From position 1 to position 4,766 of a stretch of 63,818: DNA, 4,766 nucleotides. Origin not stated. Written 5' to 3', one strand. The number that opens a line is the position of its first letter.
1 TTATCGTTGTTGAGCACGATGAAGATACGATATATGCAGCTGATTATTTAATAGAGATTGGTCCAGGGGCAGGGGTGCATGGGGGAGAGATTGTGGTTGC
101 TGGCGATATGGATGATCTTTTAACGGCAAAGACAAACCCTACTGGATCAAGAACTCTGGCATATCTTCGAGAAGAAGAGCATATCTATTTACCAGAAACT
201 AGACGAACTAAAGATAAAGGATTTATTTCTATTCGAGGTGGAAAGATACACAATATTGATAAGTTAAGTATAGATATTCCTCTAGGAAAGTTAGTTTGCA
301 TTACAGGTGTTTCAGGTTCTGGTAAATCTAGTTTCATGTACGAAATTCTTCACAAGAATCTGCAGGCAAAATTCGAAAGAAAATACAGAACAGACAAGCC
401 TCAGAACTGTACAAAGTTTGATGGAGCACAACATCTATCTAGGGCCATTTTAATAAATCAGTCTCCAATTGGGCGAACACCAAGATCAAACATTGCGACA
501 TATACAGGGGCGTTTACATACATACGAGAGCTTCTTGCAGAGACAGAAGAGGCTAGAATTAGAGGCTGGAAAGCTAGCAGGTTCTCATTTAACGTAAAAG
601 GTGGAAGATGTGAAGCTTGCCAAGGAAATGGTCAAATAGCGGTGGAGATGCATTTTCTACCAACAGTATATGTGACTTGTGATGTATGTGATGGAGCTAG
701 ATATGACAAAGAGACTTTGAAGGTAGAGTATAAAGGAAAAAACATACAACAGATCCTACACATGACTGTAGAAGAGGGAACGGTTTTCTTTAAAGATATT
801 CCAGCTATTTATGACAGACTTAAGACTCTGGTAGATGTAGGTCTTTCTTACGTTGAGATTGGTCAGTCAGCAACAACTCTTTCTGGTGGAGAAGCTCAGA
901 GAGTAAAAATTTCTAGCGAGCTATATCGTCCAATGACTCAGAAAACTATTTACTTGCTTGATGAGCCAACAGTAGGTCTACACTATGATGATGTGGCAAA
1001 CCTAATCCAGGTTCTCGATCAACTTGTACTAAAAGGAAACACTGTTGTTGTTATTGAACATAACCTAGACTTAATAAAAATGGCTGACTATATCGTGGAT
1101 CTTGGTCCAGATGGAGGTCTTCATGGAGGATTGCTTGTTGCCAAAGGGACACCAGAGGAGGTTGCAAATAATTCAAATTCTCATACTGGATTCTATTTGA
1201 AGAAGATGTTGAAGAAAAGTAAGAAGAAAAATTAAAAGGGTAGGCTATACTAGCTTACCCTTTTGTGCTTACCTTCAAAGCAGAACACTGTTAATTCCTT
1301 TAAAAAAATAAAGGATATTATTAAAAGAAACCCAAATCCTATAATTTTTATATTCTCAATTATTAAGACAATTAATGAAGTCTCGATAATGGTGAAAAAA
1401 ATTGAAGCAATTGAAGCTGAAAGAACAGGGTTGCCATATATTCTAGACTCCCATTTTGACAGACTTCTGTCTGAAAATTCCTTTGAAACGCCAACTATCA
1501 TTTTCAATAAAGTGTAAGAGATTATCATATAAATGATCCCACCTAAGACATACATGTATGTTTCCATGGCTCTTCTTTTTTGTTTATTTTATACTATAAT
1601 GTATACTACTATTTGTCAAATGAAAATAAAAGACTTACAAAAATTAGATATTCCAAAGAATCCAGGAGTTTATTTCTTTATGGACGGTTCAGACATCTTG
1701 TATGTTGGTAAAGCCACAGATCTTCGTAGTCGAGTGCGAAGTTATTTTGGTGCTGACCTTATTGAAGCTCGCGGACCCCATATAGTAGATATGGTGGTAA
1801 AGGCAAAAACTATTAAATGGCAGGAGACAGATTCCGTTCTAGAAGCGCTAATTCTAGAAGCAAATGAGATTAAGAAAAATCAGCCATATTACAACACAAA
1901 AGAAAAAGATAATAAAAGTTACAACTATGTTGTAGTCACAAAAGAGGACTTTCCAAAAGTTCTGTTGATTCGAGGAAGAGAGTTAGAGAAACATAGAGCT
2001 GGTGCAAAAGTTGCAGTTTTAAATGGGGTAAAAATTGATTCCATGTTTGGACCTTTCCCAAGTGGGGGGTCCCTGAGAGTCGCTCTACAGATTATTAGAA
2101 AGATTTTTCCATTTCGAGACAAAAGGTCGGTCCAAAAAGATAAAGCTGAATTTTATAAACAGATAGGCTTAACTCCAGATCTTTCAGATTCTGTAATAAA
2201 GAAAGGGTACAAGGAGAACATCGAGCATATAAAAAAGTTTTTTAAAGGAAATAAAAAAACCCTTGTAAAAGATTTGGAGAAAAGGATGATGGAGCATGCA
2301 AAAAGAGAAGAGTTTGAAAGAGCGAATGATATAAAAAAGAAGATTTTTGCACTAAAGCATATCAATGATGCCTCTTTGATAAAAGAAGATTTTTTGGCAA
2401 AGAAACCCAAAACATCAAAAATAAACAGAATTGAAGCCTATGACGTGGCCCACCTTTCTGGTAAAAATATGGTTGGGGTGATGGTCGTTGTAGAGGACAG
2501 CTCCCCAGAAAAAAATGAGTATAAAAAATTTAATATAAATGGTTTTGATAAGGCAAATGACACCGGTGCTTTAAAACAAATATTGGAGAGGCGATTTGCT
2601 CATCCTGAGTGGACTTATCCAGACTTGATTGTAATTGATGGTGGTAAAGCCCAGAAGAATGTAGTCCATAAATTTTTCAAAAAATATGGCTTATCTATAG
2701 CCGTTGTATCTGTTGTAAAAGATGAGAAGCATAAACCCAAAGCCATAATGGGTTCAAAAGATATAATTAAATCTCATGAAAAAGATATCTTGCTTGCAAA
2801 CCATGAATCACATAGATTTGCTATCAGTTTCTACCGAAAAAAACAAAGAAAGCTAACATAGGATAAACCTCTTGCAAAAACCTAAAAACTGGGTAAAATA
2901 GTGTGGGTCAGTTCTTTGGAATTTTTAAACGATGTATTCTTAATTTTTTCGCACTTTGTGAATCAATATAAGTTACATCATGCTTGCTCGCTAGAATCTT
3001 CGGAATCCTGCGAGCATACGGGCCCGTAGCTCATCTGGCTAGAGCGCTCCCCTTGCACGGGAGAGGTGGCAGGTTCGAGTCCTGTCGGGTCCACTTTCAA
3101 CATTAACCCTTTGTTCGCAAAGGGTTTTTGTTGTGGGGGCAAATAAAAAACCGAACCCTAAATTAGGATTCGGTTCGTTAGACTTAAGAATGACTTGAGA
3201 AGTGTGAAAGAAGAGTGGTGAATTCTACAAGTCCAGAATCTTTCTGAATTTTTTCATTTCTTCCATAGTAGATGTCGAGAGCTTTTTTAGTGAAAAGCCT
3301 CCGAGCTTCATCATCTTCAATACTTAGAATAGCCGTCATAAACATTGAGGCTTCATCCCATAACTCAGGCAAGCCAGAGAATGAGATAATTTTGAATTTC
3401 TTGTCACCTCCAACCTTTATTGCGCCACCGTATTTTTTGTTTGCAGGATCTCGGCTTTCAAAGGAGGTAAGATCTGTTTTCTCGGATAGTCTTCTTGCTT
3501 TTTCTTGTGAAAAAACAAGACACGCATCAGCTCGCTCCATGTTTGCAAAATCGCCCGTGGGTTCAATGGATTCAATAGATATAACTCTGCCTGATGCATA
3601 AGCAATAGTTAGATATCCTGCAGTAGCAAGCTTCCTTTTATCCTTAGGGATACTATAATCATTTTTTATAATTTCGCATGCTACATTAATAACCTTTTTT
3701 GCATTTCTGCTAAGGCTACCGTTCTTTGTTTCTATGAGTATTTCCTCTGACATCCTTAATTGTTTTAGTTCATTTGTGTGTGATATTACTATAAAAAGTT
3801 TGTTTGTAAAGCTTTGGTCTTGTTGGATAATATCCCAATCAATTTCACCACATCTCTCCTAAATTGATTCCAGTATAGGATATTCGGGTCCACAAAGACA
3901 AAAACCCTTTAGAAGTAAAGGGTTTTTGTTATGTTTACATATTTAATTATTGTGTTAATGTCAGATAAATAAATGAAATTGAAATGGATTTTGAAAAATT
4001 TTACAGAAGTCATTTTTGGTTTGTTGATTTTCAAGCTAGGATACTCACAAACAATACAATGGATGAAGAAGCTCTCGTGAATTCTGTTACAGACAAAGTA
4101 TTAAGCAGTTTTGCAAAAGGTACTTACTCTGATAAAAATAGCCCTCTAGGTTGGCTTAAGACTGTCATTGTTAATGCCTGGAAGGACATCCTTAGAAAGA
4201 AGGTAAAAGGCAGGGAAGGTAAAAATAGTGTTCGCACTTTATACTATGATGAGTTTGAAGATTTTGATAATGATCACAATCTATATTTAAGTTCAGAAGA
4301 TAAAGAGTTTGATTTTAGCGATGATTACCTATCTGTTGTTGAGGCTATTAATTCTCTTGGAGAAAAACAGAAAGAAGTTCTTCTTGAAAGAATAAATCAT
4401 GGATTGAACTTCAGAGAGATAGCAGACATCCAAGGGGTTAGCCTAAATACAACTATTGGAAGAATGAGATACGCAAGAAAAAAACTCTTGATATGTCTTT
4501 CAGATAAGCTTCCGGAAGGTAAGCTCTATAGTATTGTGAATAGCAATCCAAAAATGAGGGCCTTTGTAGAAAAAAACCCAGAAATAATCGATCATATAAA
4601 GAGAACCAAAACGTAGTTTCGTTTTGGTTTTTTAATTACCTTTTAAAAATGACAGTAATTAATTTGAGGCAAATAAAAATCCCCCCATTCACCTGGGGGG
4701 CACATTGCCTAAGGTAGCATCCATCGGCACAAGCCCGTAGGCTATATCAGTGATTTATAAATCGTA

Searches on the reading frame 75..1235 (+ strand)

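Call 6: search_protein_families(library=ncbifam, proteins=[window:75-1235:+], max_evalue=0.001)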
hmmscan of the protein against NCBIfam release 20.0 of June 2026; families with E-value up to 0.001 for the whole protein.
window:75-1235:+ (386 aa): 156 families (the best 25 are shown)
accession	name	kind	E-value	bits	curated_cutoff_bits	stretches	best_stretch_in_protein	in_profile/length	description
NF001503.0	PRK00349.1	equivalog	1.7e-168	562.5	1147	1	2-380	570-942/943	excinuclease ABC subunit UvrA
TIGR00630.1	uvra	equivalog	2.8e-159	532.1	729.8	1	2-364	568-924/924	excinuclease ABC subunit UvrA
NF001885.0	PRK00635.1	equivalog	3.4e-94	316.2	3054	1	2-383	557-923/1809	excinuclease ABC subunit A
TIGR02857.1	CydD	equivalog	8.2e-20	71.2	435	1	260-343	450-529/529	thiol reductant ABC exporter subunit CydD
TIGR03608.1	L_ocin_972_ABC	subfamily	1.9e-18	66.7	254.85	1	249-343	116-206/206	putative bacteriocin export ABC transporter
NF010068.0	PRK13548.1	equivalog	3.2e-18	65.8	261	1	264-379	133-246/261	heme ABC transporter ATP-binding protein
TIGR04521.1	ECF_ATPase_2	equivalog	3.6e-16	59.1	330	1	251-369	127-238/279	energy-coupling factor transporter ATPase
NF040873.1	AztA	equivalog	8e-16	58.2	220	1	255-342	107-190/191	zinc ABC transporter ATP-binding protein AztA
NF008409.0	PRK11231.1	equivalog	2.4e-15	56.6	375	1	264-376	134-238/255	Fe(3+) dicitrate ABC transporter ATP-binding protein FecE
TIGR02673.1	FtsE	equivalog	2.7e-15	56.6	264.85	1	251-337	121-203/214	cell division ATP-binding protein FtsE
TIGR03873.1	F420-0_ABC_ATP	hypoth_equivalog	4.5e-15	55.6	372.4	1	264-364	133-225/256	putative F420-0 ABC transporter ATP-binding protein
TIGR04520.1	ECF_ATPase_1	equivalog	1.2e-14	54.4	315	1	250-369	114-229/269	energy-coupling factor transporter ATPase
TIGR02203.1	MsbA_lipidA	equivalog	2.3e-14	52.8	602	1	256-365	459-557/572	lipid A export permease/ATP-binding protein MsbA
NF007908.0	PRK10619.1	equivalog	8.2e-14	51.4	466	1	249-380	133-253/257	histidine ABC transporter ATP-binding protein HisP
TIGR02324.1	CP_lyasePhnL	equivalog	8.5e-14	51.5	256.3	2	266-331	147-209/224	phosphonate C-P lyase system protein PhnL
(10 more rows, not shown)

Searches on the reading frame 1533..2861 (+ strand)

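Call 6: search_protein_families(library=ncbifam, proteins=[window:1533-2861:+], max_evalue=0.001)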
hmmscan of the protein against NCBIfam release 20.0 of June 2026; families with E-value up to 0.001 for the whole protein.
window:1533-2861:+ (442 aa): 14 families
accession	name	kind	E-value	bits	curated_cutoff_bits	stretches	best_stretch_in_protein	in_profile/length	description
TIGR00194.1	uvrC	equivalog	1.1e-78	265.3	285.45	2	39-281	7-232/574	excinuclease ABC subunit UvrC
NF011262.0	PRK14668.1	equivalog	8.5e-57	192.8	544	2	38-276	11-232/577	excinuclease ABC subunit C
NF001824.0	PRK00558.1-5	equivalog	1.8e-56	191.8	451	3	39-278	13-244/652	excinuclease ABC subunit UvrC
NF011261.0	PRK14667.1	equivalog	1.5e-50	172.3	818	2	39-279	12-235/567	excinuclease ABC subunit C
NF011260.0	PRK14666.1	equivalog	1.5e-46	159.5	649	2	39-275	8-233/698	excinuclease ABC subunit C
NF011263.0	PRK14669.1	equivalog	1.5e-42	146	1108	2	39-279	9-239/624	excinuclease ABC subunit C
NF011266.0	PRK14672.1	equivalog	3e-41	141.6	1504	2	34-285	12-247/691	excinuclease ABC subunit C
NF005906.0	PRK07883.1-4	equivalog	1.3e-40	139.3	495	1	32-281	204-440/563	DEDD exonuclease domain-containing protein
NF011264.0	PRK14670.1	equivalog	3.7e-40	137.8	1021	2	39-283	14-240/602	excinuclease ABC subunit C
NF005907.0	PRK07883.1-5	equivalog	4.1e-30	104.7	454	1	39-274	226-451/584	DEDD exonuclease domain-containing protein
NF005905.0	PRK07883.1-3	equivalog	5.4e-24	84.7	508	1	39-275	222-444/581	DEDD exonuclease domain-containing protein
NF005904.0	PRK07883.1-2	equivalog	1.4e-17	63.2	969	1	38-268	227-446/584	DEDD exonuclease domain-containing protein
NF005903.0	PRK07883.1-1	equivalog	1.4e-15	56.8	1038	1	39-149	244-352/642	DEDD exonuclease domain-containing protein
NF007833.0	PRK10545.1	equivalog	2.4e-13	49.9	367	1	39-132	30-118/289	excinuclease Cho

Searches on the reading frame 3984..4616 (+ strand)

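Call 6: search_protein_families(library=ncbifam, proteins=[window:3984-4616:+], max_evalue=0.001)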
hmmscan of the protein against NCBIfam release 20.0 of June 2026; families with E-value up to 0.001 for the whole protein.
window:3984-4616:+ (210 aa): 34 families (the best 25 are shown)
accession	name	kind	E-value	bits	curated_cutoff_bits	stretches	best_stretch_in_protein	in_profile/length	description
NF009166.1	PRK12513.1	equivalog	1e-14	54.7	206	1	15-174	37-188/193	RNA polymerase sigma factor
TIGR02937.1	sigma70-ECF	superfamily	2e-14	53.6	42.9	1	3-170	3-163/165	sigma-70 family RNA polymerase sigma factor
TIGR02985.1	Sig70_bacteroi1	subfamily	3.8e-11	43.5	126.4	1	2-168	2-158/162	RNA polymerase sigma-70 factor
NF009174.0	PRK12522.1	equivalog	2.2e-09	37.5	217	1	20-179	22-174/175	RNA polymerase sigma factor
NF009185.0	PRK12533.1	equivalog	3.9e-09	36.4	248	1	18-175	46-196/231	RNA polymerase sigma factor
TIGR02983.1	SigE-fam_strep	subfamily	1.2e-08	35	141.55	1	2-168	7-154/162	SigE family RNA polymerase sigma factor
TIGR02947.1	SigH_actino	hypoth_equivalog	1.9e-08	34.2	251.55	1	20-175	30-182/193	RNA polymerase sigma-70 factor, TIGR02947 family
TIGR02952.1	Sig70_famx2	equivalog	4.4e-07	30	206.45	1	22-155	32-153/170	ECF subfamily RNA polymerase sigma factor, BldN family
TIGR02950.1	SigM_subfam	subfamily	1.8e-06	27.9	147.95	1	48-168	45-154/159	RNA polymerase sigma factor, SigM family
NF007222.0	PRK09640.1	equivalog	3.5e-06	26.7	194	1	15-166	41-174/188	RNA polymerase sigma factor SigX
NF007225.0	PRK09643.1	equivalog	6.9e-06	25.9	190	1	25-174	48-184/204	RNA polymerase sigma factor SigM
NF053879.1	RNAPolSigSigVBac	equivalog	9.9e-06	25.3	190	1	32-174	35-157/160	RNA polymerase sigma factor SigV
NF006930.0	PRK09415.1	subfamily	4.1e-05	23.5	198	1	46-169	59-172/179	RNA polymerase factor sigma C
NF058625.1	sigma_PG0214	equivalog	4.9e-05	23.1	130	1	99-169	90-158/170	GFO_1088 family ECF-type sigma factor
NF008890.0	PRK11924.1-3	equivalog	5.2e-05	22.7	284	1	26-172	60-201/205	RNA polymerase sigma factor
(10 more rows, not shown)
